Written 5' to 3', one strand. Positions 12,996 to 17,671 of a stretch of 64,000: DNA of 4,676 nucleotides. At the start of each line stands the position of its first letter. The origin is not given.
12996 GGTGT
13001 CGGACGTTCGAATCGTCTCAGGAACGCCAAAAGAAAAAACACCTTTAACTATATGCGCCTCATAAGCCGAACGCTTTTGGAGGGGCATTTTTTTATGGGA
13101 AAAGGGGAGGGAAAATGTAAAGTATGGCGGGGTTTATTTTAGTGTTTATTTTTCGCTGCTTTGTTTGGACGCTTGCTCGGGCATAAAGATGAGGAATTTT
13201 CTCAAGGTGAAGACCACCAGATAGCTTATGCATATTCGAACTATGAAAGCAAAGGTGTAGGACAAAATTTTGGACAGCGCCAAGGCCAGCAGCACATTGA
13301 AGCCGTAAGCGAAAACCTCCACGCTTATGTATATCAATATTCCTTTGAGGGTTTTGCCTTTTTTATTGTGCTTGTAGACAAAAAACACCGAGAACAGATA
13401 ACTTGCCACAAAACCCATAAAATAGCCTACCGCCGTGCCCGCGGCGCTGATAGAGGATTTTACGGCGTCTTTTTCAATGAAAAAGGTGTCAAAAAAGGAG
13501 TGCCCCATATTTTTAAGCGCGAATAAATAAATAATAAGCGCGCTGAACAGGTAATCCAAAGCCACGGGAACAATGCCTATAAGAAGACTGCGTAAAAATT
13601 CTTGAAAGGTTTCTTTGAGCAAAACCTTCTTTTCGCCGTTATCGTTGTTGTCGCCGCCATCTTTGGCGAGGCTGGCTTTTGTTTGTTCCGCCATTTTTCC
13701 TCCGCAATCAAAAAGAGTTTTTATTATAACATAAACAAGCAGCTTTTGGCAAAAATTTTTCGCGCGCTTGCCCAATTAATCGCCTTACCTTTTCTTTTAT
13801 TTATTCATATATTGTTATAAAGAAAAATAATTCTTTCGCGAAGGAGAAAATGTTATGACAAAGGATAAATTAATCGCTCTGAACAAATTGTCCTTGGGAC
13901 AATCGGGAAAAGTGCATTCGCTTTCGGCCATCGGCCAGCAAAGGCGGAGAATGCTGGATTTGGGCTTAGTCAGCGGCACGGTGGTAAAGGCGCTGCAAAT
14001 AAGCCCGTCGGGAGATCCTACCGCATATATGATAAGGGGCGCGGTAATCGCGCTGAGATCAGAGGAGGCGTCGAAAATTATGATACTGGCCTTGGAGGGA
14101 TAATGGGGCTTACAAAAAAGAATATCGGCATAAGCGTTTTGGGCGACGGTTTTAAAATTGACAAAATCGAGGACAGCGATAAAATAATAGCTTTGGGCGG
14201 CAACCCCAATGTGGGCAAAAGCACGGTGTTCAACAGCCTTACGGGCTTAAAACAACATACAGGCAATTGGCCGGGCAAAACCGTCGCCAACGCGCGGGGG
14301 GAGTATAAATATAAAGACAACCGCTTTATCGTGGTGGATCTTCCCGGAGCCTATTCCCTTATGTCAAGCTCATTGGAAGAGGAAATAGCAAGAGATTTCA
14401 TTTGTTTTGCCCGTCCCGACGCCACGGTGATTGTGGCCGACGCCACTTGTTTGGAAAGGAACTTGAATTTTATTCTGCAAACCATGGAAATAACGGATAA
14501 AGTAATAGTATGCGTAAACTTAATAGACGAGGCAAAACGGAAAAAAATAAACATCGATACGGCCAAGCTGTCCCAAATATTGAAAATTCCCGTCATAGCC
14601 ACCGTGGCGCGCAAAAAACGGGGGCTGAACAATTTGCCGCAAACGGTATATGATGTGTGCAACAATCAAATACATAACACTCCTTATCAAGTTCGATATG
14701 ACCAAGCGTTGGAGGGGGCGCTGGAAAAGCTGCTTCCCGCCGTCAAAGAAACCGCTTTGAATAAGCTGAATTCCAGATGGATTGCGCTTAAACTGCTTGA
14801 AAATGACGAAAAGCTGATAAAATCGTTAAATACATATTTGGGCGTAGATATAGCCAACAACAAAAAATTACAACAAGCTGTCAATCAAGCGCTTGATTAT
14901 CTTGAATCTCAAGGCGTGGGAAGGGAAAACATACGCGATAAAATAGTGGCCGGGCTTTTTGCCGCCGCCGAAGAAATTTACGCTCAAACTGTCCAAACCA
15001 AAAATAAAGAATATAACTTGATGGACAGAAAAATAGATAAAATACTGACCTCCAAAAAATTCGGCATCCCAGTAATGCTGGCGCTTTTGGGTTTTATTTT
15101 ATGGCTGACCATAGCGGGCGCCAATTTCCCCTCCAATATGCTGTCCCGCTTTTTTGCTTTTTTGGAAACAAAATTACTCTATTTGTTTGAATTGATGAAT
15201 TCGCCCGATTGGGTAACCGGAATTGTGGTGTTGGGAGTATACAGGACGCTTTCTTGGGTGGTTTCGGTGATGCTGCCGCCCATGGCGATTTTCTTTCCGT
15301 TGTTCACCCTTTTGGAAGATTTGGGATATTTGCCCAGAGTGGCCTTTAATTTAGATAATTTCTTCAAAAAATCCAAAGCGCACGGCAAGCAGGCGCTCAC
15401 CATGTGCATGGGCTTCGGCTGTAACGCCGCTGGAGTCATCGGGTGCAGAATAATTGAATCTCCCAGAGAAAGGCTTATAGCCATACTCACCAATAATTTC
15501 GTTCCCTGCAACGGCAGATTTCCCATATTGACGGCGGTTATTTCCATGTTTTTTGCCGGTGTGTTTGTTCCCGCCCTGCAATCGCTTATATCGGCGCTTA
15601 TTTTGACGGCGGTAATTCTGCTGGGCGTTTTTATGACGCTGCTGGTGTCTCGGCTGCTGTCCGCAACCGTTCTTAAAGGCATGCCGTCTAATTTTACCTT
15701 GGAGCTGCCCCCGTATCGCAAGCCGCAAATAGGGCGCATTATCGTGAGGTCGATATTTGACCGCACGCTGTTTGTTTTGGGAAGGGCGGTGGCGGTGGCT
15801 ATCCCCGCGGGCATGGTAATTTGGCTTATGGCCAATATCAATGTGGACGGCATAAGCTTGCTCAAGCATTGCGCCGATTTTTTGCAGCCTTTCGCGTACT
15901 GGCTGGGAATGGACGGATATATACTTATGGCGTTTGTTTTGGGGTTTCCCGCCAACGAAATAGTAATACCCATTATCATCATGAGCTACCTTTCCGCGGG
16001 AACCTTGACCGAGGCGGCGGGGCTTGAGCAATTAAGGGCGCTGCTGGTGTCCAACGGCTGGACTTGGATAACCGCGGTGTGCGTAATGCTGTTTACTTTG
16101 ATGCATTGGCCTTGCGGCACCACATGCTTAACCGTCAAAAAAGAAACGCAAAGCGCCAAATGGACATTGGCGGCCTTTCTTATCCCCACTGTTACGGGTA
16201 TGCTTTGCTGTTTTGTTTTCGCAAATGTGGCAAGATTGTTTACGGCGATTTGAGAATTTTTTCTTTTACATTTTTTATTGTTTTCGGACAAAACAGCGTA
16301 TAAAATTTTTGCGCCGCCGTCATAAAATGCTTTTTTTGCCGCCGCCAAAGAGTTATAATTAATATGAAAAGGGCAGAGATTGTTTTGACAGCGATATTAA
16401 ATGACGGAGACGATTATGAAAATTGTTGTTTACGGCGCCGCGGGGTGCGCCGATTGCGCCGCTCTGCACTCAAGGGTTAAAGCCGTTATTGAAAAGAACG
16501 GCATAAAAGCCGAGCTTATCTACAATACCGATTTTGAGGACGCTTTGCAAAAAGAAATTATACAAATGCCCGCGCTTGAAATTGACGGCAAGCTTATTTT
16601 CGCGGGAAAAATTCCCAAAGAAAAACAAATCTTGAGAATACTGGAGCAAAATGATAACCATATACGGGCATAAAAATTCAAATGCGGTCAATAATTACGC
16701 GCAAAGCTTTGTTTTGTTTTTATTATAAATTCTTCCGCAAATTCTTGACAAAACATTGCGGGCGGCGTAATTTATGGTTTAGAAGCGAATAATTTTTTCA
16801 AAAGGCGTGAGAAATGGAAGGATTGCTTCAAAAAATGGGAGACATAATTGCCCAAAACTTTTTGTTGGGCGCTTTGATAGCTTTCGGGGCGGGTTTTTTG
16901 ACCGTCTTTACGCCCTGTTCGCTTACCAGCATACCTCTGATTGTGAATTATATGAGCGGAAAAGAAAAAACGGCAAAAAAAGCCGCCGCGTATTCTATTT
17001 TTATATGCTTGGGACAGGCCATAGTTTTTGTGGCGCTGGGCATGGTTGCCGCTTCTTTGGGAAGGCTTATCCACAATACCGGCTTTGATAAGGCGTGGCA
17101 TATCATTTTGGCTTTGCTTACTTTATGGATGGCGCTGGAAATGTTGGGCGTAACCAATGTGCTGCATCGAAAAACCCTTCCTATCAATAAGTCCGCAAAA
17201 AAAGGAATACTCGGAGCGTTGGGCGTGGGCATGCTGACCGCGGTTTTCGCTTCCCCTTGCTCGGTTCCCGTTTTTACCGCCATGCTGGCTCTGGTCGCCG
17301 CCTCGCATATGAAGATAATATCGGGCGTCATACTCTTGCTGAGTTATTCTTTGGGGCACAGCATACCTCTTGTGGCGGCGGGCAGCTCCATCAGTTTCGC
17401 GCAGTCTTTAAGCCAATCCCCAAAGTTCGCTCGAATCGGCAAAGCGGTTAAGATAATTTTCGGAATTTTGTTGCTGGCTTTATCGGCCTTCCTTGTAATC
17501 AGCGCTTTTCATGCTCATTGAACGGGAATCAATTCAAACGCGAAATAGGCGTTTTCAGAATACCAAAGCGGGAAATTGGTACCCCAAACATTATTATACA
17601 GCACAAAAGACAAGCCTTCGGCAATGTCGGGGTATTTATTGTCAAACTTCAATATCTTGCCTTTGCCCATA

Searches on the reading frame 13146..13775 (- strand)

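Call 98: search_protein_families(library=pfam, proteins=[window:13146-13775:-], max_evalue=0.0001)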
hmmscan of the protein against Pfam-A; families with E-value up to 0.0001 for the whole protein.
window:13146-13775:- (209 aa): 1 family
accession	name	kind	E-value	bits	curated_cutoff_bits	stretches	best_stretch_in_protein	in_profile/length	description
PF04138.20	GtrA_DPMS_TM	-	6.5e-08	33.2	26.1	1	112-197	30-117/117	GtrA/DPMS, transmembrane domain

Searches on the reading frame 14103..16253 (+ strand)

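Call 30: search_protein_families(library=pfam, proteins=[window:14103-16253:+], max_evalue=0.01)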
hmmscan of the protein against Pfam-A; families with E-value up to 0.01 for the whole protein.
window:14103-16253:+ (716 aa): 6 families
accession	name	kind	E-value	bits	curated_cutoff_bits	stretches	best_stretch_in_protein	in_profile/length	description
PF02421.24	FeoB_N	-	1.1e-57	194.3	27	1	29-181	3-155/156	Ferrous iron transport protein B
PF07670.19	Gate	-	5.5e-27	94.7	29.6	2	388-478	2-99/104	Nucleoside recognition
PF01926.29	MMR_HSR1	-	4.3e-18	65.9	21.9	1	29-139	2-112/113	50S ribosome-binding GTPase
PF17910.6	FeoB_Cyto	-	2.1e-15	57.3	23.4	1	199-298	1-90/90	FeoB cytosolic helical domain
PF07664.17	FeoB_C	-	1.6e-14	53.7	26.6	1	502-550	2-51/54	Ferrous iron transport protein B C terminus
PF09439.16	SRPRB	-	0.0027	17.5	25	1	27-97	4-70/178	Signal recognition particle receptor beta subunit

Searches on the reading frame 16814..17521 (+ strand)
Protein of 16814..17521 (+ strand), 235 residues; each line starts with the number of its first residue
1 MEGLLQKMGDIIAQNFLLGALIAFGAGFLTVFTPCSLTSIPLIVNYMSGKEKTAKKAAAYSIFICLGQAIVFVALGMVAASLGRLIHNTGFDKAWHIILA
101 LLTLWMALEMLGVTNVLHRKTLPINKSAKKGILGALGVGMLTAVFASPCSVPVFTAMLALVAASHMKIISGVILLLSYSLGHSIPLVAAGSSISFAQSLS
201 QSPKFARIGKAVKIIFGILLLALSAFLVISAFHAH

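Call 30: search_protein_families(library=pfam, proteins=[window:16814-17521:+], max_evalue=0.01)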
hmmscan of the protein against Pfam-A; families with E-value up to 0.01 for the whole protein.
window:16814-17521:+ (235 aa): 2 families
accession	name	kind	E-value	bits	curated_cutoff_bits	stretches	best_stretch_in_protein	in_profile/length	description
PF02683.22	DsbD_TM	-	3.4e-23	82.5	27.1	1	20-228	5-215/219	Cytochrome C biogenesis protein transmembrane domain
PF13386.12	DsbD_2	-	4e-12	46.9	24.9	1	23-218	2-198/199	Cytochrome C biogenesis protein transmembrane region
